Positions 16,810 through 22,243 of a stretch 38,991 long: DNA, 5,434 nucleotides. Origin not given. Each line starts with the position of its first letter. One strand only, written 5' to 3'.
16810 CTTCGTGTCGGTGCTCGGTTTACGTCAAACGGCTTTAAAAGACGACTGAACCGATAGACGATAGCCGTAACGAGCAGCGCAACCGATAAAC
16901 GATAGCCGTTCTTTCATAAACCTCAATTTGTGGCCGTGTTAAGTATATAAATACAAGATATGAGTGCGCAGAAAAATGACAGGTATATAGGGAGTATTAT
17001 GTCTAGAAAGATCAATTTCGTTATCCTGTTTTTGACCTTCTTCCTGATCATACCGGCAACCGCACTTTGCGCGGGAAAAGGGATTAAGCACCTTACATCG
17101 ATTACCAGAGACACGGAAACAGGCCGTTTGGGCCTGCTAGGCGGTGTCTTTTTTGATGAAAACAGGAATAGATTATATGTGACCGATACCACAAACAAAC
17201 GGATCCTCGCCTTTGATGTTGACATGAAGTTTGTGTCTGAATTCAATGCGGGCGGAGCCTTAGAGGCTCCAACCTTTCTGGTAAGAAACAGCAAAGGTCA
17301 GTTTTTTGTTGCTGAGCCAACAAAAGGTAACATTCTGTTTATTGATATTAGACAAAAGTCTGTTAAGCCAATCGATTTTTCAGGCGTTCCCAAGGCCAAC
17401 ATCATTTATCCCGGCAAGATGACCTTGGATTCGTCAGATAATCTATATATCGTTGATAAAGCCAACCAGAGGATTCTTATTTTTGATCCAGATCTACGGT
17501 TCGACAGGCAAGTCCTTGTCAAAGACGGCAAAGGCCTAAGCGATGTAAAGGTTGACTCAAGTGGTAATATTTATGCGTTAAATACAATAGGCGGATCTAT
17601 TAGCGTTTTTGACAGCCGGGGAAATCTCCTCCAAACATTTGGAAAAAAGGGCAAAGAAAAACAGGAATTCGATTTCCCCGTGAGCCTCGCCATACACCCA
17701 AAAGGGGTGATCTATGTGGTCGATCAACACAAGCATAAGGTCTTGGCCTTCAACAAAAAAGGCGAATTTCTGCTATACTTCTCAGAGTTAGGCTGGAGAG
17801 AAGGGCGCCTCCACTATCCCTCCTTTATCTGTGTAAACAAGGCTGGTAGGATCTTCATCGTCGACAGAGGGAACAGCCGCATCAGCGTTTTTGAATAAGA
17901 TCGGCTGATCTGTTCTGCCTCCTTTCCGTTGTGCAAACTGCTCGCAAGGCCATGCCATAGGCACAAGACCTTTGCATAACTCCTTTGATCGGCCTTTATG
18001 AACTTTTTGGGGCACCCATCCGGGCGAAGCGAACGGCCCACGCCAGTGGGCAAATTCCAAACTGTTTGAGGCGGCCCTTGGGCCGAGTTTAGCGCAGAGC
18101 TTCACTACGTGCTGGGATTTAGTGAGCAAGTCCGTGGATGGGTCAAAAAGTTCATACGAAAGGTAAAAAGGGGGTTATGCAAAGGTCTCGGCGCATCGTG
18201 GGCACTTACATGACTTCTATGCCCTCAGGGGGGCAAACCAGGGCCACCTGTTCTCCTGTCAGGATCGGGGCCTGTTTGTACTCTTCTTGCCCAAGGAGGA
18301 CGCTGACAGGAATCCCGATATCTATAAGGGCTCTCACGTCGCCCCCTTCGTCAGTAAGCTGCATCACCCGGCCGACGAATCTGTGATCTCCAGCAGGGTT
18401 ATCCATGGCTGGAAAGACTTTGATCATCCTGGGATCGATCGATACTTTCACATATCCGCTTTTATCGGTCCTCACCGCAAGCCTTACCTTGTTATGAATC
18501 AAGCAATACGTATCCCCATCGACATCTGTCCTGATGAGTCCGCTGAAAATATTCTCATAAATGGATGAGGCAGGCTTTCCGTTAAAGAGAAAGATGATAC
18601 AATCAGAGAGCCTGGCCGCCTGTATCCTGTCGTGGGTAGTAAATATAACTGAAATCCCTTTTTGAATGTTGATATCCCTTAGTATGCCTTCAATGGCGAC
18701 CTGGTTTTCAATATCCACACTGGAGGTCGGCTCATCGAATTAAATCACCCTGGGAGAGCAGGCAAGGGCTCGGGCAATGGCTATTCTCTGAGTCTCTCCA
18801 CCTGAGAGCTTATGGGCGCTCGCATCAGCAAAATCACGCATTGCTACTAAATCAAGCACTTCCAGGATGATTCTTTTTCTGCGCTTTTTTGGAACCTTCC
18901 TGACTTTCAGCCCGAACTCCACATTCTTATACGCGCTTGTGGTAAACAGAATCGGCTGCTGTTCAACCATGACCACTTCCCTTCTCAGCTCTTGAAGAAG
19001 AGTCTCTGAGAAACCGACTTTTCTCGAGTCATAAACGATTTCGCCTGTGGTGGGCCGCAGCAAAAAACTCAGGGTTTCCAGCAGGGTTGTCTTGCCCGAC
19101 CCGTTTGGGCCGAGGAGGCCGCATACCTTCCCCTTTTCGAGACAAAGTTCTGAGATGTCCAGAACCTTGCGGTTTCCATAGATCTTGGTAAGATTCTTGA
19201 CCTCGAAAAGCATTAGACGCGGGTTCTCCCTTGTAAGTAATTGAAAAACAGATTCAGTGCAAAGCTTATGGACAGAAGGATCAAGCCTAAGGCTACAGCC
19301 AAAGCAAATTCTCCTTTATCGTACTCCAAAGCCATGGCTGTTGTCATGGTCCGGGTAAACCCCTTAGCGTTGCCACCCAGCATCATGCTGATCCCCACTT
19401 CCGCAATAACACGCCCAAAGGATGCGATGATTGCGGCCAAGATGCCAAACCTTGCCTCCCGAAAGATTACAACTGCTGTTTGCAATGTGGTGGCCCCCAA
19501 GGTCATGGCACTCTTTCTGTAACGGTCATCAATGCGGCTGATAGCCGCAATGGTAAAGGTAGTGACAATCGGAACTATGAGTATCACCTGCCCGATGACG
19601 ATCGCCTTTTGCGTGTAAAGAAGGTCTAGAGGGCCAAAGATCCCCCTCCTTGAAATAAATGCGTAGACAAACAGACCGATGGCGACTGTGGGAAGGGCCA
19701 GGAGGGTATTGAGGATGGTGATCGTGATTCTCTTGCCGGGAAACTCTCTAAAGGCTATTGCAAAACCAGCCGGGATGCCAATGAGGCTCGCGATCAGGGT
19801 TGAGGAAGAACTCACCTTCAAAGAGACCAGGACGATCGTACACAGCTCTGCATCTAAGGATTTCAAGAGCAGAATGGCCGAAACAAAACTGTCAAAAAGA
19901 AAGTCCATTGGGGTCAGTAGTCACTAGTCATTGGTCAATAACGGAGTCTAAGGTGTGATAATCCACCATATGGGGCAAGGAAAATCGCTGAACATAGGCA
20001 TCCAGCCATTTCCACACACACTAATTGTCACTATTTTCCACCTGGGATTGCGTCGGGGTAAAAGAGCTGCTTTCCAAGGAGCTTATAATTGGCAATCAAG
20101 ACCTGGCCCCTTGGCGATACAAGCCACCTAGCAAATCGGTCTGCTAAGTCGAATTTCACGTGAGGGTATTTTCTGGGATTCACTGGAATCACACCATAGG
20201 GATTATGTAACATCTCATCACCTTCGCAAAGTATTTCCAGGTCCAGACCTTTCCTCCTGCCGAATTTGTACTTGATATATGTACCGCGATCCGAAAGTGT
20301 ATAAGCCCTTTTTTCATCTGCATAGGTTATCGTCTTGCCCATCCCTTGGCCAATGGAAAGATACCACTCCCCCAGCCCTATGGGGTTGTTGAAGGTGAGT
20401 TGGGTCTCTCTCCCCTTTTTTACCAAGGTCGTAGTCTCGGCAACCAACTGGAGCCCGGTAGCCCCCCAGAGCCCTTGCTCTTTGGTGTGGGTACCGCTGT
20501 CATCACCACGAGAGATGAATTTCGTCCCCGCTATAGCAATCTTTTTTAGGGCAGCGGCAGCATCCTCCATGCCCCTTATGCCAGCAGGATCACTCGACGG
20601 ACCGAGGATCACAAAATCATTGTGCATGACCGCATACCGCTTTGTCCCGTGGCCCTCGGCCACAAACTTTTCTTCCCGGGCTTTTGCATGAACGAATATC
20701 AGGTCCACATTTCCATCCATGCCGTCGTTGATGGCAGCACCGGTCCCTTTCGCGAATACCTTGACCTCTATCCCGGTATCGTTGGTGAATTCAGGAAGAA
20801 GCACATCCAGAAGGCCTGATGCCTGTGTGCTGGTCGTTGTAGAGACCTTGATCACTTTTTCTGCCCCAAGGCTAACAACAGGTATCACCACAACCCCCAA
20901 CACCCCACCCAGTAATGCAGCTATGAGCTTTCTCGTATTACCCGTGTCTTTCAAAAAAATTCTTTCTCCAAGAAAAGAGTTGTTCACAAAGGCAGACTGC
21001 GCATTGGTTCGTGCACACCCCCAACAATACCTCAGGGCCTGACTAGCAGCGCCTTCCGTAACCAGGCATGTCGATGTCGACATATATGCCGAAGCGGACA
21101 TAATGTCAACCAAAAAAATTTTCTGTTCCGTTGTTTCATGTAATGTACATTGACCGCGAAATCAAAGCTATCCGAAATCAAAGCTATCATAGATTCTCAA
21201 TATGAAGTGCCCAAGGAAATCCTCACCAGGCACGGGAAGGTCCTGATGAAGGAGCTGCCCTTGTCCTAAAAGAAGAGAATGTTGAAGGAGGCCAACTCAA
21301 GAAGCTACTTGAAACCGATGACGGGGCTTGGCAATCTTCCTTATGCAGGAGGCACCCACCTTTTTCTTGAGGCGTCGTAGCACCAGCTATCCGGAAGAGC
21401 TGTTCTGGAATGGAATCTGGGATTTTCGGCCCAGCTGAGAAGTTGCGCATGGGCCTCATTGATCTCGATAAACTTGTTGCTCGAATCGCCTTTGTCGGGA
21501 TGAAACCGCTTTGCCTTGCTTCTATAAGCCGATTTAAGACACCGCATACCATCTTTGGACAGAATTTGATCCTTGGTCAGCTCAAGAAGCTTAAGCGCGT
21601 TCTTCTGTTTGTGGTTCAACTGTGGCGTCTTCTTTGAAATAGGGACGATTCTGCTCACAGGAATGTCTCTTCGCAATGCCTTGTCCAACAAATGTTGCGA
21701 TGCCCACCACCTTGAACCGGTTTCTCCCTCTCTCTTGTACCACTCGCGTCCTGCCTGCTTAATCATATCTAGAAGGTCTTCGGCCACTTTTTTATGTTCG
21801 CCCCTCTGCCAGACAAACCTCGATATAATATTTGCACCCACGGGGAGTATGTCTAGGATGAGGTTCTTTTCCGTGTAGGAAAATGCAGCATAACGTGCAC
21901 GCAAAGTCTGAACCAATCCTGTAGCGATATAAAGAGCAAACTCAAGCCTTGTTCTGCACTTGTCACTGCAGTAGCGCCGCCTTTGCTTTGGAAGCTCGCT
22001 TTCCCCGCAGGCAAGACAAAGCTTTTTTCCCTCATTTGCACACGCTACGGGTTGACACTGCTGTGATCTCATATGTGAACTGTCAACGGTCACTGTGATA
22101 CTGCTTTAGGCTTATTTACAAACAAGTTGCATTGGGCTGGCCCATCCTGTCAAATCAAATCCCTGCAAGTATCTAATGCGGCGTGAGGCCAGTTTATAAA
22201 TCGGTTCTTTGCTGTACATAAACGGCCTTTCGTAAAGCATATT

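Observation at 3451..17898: Ten-gene envelope cluster linking giant multiheme cytochromes, three beta-propellers, a discoidin-bearing OM barrel and a lipoprotein triad: candidate undescribed cell-surface redox / extracellular electron-transfer system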

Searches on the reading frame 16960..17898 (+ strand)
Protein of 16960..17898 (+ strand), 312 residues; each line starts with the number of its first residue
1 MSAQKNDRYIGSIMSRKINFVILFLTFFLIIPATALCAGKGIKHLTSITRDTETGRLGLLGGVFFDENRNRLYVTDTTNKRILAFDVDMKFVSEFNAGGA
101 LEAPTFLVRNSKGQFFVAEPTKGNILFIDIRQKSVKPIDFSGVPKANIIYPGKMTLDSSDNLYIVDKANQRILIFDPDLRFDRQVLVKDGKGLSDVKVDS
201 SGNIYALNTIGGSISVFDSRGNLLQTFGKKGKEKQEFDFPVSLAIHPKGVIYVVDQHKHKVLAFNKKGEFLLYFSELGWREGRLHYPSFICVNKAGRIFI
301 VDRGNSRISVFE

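Call 4: search_protein_families(library=pfam, proteins=[window:16960-17898:+], max_evalue=0.01)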
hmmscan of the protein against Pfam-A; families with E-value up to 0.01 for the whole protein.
window:16960-17898:+ (312 aa): 4 families
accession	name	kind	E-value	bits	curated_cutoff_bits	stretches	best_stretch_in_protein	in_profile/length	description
PF01436.27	NHL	-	3.9e-25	87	20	1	284-311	1-28/28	NHL repeat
PF17170.10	DUF5128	-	1.1e-08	35.1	22.9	1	200-270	53-124/321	6-bladed beta-propeller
PF08450.18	SGL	-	7e-07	29.5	26.3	0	60-90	136-166/246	SMP-30/Gluconolactonase/LRE-like region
PF25021.1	TEN_NHL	-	4.9e-05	22.9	27.1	0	198-261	290-353/357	Teneurin NHL domain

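Call 5: search_protein_families(library=ncbifam, proteins=[window:16960-17898:+], max_evalue=0.01)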
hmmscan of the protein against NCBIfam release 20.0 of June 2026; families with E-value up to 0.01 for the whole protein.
window:16960-17898:+ (312 aa): 4 families
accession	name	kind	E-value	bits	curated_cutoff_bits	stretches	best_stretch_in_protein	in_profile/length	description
NF035926.1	scyF_NHL_VPEP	equivalog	8.2e-30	104.2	350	2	192-312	153-274/376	scytonemin biosynthesis PEP-CTERM protein ScyF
NF047780.1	LIC12708_fam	subfamily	2.2e-07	30.1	150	1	145-254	116-198/391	LIC_12708 family protein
NF033206.1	ScyE_fam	subfamily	7.2e-05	22.5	80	1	191-256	253-320/333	ScyD/ScyE family protein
NF053768.1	CIS12_fam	equivalog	0.00036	19.3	860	0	191-265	44-114/715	CIS12 family contractile injection system protein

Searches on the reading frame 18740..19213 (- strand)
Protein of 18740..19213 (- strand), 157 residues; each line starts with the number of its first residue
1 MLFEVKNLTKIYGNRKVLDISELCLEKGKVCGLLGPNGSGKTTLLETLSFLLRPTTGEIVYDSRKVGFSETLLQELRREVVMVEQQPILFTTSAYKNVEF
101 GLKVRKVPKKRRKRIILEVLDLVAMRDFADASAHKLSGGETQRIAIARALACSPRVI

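Call 32: search_protein_families(library=pfam, proteins=[window:18740-19213:-], max_evalue=0.001)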
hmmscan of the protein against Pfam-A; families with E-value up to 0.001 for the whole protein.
window:18740-19213:- (157 aa): 6 families
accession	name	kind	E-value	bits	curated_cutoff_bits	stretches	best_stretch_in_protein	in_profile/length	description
PF00005.33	ABC_tran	-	2e-27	96.9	25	1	21-157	4-130/137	ABC transporter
PF13304.12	AAA_21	-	1.5e-06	29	27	1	32-64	3-26/304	AAA domain, putative AbiEii toxin, Type IV TA system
PF13476.12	AAA_23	-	3.2e-05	25.1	27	1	30-65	21-56/201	AAA domain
PF13555.12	AAA_29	-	4.1e-05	23.7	27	1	28-56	23-50/61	P-loop containing region of AAA domain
PF02463.25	SMC_N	-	8.1e-05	22.6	40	1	29-53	25-49/220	RecF/RecN/SMC N terminal domain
PF20720.3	nSTAND3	-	0.00058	20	27.2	0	24-80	13-68/155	Novel STAND NTPase 3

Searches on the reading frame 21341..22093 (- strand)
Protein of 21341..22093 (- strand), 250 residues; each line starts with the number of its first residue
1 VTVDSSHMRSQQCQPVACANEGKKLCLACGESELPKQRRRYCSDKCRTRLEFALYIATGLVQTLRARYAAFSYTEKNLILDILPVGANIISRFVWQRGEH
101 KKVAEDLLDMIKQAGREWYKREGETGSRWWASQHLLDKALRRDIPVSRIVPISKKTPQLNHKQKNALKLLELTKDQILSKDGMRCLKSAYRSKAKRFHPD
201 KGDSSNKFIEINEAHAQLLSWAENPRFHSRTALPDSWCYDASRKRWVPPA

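Call 32: search_protein_families(library=pfam, proteins=[window:21341-22093:-], max_evalue=0.001)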
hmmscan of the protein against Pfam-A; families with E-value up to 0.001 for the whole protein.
window:21341-22093:- (250 aa): 1 family
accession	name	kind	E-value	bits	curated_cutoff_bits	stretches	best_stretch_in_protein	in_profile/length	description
PF00226.36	DnaJ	-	1.5e-06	28.6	27.8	1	186-218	17-53/63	DnaJ domain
